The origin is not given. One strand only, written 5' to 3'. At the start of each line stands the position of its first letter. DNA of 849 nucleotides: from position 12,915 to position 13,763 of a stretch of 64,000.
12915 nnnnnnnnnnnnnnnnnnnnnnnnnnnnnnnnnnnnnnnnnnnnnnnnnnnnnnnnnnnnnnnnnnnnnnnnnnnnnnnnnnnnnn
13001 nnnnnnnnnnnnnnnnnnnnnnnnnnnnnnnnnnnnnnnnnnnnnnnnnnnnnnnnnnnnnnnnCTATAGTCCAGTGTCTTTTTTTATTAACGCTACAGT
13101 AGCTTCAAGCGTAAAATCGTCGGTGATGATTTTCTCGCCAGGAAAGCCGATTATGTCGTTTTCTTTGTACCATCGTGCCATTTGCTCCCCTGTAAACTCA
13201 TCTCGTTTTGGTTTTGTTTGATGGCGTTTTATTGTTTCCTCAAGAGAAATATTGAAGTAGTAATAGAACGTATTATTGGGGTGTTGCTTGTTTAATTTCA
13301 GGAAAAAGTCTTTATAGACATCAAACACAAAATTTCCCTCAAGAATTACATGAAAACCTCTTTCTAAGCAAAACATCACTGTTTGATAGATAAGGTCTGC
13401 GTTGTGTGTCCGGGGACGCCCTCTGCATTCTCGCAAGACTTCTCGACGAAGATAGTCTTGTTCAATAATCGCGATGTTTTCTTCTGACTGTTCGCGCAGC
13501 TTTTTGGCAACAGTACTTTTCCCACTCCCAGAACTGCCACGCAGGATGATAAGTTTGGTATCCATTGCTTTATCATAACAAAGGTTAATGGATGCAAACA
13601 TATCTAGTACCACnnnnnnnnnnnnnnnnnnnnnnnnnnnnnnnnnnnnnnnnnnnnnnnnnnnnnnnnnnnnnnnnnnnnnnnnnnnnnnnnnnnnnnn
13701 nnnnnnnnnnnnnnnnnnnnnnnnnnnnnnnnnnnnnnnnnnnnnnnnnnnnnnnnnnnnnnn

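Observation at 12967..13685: P-loop kinase gene bracketed by perfect 29-bp direct repeats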

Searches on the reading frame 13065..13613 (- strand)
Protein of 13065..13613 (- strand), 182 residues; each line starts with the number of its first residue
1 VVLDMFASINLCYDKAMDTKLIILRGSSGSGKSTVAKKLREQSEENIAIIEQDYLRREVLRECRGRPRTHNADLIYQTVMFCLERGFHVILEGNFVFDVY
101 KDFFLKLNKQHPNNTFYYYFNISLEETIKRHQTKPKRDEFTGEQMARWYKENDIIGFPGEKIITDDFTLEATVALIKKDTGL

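Call 7: search_protein_families(library=pfam, proteins=[window:13065-13613:-], max_evalue=0.01)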
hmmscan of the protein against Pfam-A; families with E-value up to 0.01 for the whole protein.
window:13065-13613:- (182 aa): 12 families
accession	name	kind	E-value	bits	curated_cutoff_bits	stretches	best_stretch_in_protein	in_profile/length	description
PF13671.12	AAA_33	-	6.4e-11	43.2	27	1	21-146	1-134/143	AAA domain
PF06414.18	Zeta_toxin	-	5.1e-07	29.8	22.3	1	19-91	16-92/199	Zeta toxin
PF13238.12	AAA_18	-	0.00033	21.5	29.4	1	22-93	1-79/128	AAA domain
PF07931.18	CPT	-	0.00033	21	22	1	19-58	1-40/172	Chloramphenicol phosphotransferase-like protein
PF13207.12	AAA_17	-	0.00034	21.4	27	1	26-137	2-125/136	AAA domain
PF13401.12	AAA_22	-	0.00091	20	27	1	19-60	5-37/130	AAA domain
PF03193.22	RsgA_GTPase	-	0.0012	19.1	30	1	15-52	102-139/174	RsgA GTPase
PF13191.12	AAA_16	-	0.0016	19.4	32.6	1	14-52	17-58/167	AAA ATPase domain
PF08433.16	KTI12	-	0.0018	18.2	22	1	21-143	3-128/271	Chromatin associated protein KTI12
PF20720.3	nSTAND3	-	0.0026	17.9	27.2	1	10-41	8-39/155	Novel STAND NTPase 3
PF02223.23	Thymidylate_kin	-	0.006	16.7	27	0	26-46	3-23/185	Thymidylate kinase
PF00005.33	ABC_tran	-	0.007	17.4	25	1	20-52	12-47/137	ABC transporter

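Call 13: find_encoding_contigs(protein=window:13068-13565:-, flank=10000, max_places=10)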
Protein seq(166 aa) (166 aa): no gene with exactly this product is on record in the collection.

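Call 16: find_homologous_proteins(query=window:13068-13565:-, max_evalue=0.00001)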
Query seq(166 aa) (166 aa): 104 proteins with E <= 0.00001 among 147 candidates.
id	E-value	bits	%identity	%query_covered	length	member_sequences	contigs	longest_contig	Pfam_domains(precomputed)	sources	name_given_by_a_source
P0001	6.7e-107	372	100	100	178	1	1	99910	PF06414.19,PF13671.13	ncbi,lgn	-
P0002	1.3e-93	329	86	100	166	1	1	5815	PF06414.19,PF13671.13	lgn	-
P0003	6.5e-44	168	52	99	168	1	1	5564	PF06414.19,PF13671.13,PF13238.13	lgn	-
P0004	1.6e-42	163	53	99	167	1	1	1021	PF06414.19,PF13671.13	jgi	jgi:predicted kinase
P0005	2.1e-42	163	53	99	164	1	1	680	PF13671.13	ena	-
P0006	2.4e-42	163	48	99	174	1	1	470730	PF13671.13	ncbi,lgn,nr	ncbi:MAG: kinase [Candidatus Andersenbacteria bacterium]|nr:kinase [Candidatus Andersenbacteria bact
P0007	2.9e-42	162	52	98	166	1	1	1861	PF06414.19,PF13671.13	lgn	-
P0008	1.0e-41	161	52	99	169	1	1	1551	PF06414.19,PF13671.13,PF13238.13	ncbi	-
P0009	2.0e-41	160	51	98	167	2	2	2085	PF06414.19,PF13671.13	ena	-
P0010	6.6e-41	158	51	98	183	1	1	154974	PF06414.19,PF13671.13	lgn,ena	-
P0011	2.3e-40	156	51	99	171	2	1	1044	PF06414.19,PF13671.13,PF13238.13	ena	-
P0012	2.9e-40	156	50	99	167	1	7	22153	PF06414.19,PF13671.13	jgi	jgi:adenylate kinase family enzyme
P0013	4.7e-40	155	52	99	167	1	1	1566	PF13671.13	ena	-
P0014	5.1e-40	155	50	99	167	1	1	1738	PF13173.13,PF06414.19,PF13671.13,PF08433.17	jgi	jgi:tRNA uridine 5-carbamoylmethylation protein Kti12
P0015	1.3e-39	154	52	98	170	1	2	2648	PF06414.19,PF13671.13,PF08433.17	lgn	-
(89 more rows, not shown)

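Call 17: find_encoding_contigs(protein=P0002, flank=10000, max_places=10)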
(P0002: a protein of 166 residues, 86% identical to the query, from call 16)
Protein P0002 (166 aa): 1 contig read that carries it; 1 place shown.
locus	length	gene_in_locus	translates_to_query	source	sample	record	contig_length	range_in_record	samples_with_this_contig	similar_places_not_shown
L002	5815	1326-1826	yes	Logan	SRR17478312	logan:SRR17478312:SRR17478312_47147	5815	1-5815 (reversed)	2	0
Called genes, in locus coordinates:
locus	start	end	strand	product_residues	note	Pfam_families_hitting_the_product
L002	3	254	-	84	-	?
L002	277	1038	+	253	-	-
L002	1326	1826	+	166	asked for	PF06414:Zeta_toxin (weak), PF13671:AAA_33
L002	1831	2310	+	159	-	PF06414:Zeta_toxin, PF08433:KTI12, PF13238:AAA_18, PF13671:AAA_33, PF13207:AAA_17 (weak)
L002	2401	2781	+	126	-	PF00293:NUDIX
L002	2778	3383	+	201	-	-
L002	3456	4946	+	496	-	PF00587:tRNA-synt_2b, PF03129:HGTP_anticodon, PF09180:ProRS-C_1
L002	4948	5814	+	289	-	?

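Call 18: find_encoding_contigs(protein=P0001, flank=10000, max_places=10)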
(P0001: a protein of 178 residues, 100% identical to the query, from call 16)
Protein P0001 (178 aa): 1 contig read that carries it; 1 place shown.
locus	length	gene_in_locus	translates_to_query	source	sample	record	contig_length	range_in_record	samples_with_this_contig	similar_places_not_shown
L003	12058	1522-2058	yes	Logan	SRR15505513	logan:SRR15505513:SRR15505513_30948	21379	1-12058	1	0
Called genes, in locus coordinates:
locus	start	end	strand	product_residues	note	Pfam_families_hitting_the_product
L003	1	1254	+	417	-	?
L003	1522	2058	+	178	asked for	PF06414:Zeta_toxin (weak), PF13671:AAA_33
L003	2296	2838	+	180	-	PF00293:NUDIX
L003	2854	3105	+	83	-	PF01541:GIY-YIG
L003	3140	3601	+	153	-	-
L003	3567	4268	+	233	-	PF13419:HAD_2, PF13242:Hydrolase_like (weak)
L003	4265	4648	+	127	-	-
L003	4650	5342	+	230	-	-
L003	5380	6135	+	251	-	PF03853:YjeF_N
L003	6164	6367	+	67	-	-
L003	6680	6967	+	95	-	-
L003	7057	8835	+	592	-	PF00009:GTP_EFTU, PF01926:MMR_HSR1, PF02421:FeoB_N (faint), PF22042:EF-G_D2, PF03144:GTP_EFTU_D2, PF00679:EFG_C, PF21018:BipA_C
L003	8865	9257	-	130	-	PF01641:SelR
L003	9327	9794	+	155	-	PF07884:VKOR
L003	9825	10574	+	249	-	PF04087:DUF389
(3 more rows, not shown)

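Call 22: list_cluster_members(proteins=[P0001, P0002])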
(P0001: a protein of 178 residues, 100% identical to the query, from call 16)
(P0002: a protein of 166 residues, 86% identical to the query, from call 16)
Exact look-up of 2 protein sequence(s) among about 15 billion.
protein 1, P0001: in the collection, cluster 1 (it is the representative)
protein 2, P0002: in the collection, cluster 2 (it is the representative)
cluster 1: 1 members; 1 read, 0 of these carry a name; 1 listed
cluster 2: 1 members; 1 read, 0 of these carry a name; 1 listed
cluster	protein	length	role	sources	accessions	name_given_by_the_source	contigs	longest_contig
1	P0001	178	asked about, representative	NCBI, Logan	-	-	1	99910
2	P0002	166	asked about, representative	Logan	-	-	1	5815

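Call 27: search_protein_families(library=ncbifam, proteins=[window:13068-13565:-], max_evalue=0.01)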
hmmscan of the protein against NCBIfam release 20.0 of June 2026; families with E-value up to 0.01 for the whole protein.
seq(166 aa): 27 families (the best 25 are shown)
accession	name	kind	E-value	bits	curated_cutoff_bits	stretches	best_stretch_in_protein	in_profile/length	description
NF005252.0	PRK06762.1-3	equivalog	5.8e-53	179.5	258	1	2-166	10-173/189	hypothetical protein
NF005255.0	PRK06762.2-2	equivalog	4.8e-39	133.9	140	1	1-155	1-153/163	hypothetical protein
NF005253.0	PRK06762.1-4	equivalog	4.3e-38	131.1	159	1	3-161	2-159/166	hypothetical protein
NF005254.0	PRK06762.2-1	equivalog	3e-34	118.2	198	1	3-163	3-162/165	hypothetical protein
NF005251.0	PRK06762.1-1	equivalog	3.8e-31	108.4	183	1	3-161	7-164/171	hypothetical protein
NF005258.0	PRK06762.3-3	equivalog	6.9e-30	104.1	344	1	3-163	2-161/164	hypothetical protein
NF005257.0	PRK06762.3-2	equivalog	3.8e-27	95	202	1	3-165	5-165/170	hypothetical protein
NF005259.0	PRK06762.3-4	equivalog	1.4e-24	87.2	349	1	3-163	2-161/170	hypothetical protein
NF004041.0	PRK05541.1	subfamily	2.9e-08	33.9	127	1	4-117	8-121/176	adenylyl-sulfate kinase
TIGR03574.1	selen_PSTK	equivalog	5.5e-07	29.3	290.5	1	5-118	1-116/249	L-seryl-tRNA(Sec) kinase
NF005994.0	PRK08118.1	equivalog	7e-05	22.9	215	1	4-59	2-57/172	DNA topology modulation protein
TIGR00235.1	udk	equivalog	7.9e-05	22.4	220.3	1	5-42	8-46/207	uridine kinase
NF005250.0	PRK06761.1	equivalog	9.7e-05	21.5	270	1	1-29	1-29/282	hypothetical protein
TIGR04075.1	bacter_Pnkp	equivalog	0.0001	20.6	750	1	3-122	8-124/851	polynucleotide kinase-phosphatase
NF005256.0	PRK06762.3-1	equivalog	0.00016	21.8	160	1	95-134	23-61/67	hypothetical protein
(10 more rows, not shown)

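Call 28: search_protein_families(library=padloc, proteins=[window:13068-13565:-], max_evalue=0.01)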
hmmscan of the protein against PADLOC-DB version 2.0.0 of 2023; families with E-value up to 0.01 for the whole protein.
seq(166 aa): 1 family
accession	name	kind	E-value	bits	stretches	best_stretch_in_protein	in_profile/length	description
PDLC02911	VakA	-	0.0009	17.8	1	4-32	3-31/163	-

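Call 31: find_related_loci(query=window:13068-13565:-, collection=genome_contigs, flank=6000)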
Query seq(166 aa) (166 aa) in genome_contigs; peptide patterns used: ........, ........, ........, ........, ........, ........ (x = any residue, [..] = any of these).
187 stretches matched a pattern; 2 encode a relative of the query (tblastn E <= 1e-3); 2 distinct loci.
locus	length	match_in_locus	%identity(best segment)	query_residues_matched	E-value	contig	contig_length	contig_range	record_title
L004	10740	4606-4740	45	1-51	2e-6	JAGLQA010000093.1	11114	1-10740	MAG: Candidatus Aminicenantes bacterium isolate RS_8_31 ROV157_8.bin.31.fa_93, whole genome shotgun sequence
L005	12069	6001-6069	74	1-23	3e-6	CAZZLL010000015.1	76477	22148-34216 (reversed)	MAG TPA_asm: uncultured Lentimicrobiaceae bacterium isolate SRP141376_co3_47 genome assembly, contig: NODE_723_length_76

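Call 32: find_related_loci(query=window:13068-13565:-, collection=metagenome_contigs, flank=6000)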
Query seq(166 aa) (166 aa) in metagenome_contigs; peptide patterns used: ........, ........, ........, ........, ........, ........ (x = any residue, [..] = any of these).
289 stretches matched a pattern; 2 encode a relative of the query (tblastn E <= 1e-3); 2 distinct loci.
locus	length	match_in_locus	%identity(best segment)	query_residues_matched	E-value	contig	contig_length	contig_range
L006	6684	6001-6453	43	1-152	3e-39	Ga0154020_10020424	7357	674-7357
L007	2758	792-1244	43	1-152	2e-39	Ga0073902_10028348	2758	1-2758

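Call 63: search_solved_structures(query=window:13068-13565:-, max_evalue=0.01)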
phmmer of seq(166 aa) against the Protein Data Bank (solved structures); distinct sequences matched with E-value up to 0.01: 3.
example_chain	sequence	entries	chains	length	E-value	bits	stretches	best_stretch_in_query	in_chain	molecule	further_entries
3a4l_A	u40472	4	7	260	0.0015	21.8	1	2-145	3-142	L-seryl-tRNA(Sec) kinase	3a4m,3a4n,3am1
3adb_A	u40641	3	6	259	0.0034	20.6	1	5-145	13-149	L-seryl-tRNA(Sec) kinase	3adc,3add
6c2u_A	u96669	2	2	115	0.0082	19.4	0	4-48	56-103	phosphate-loop protein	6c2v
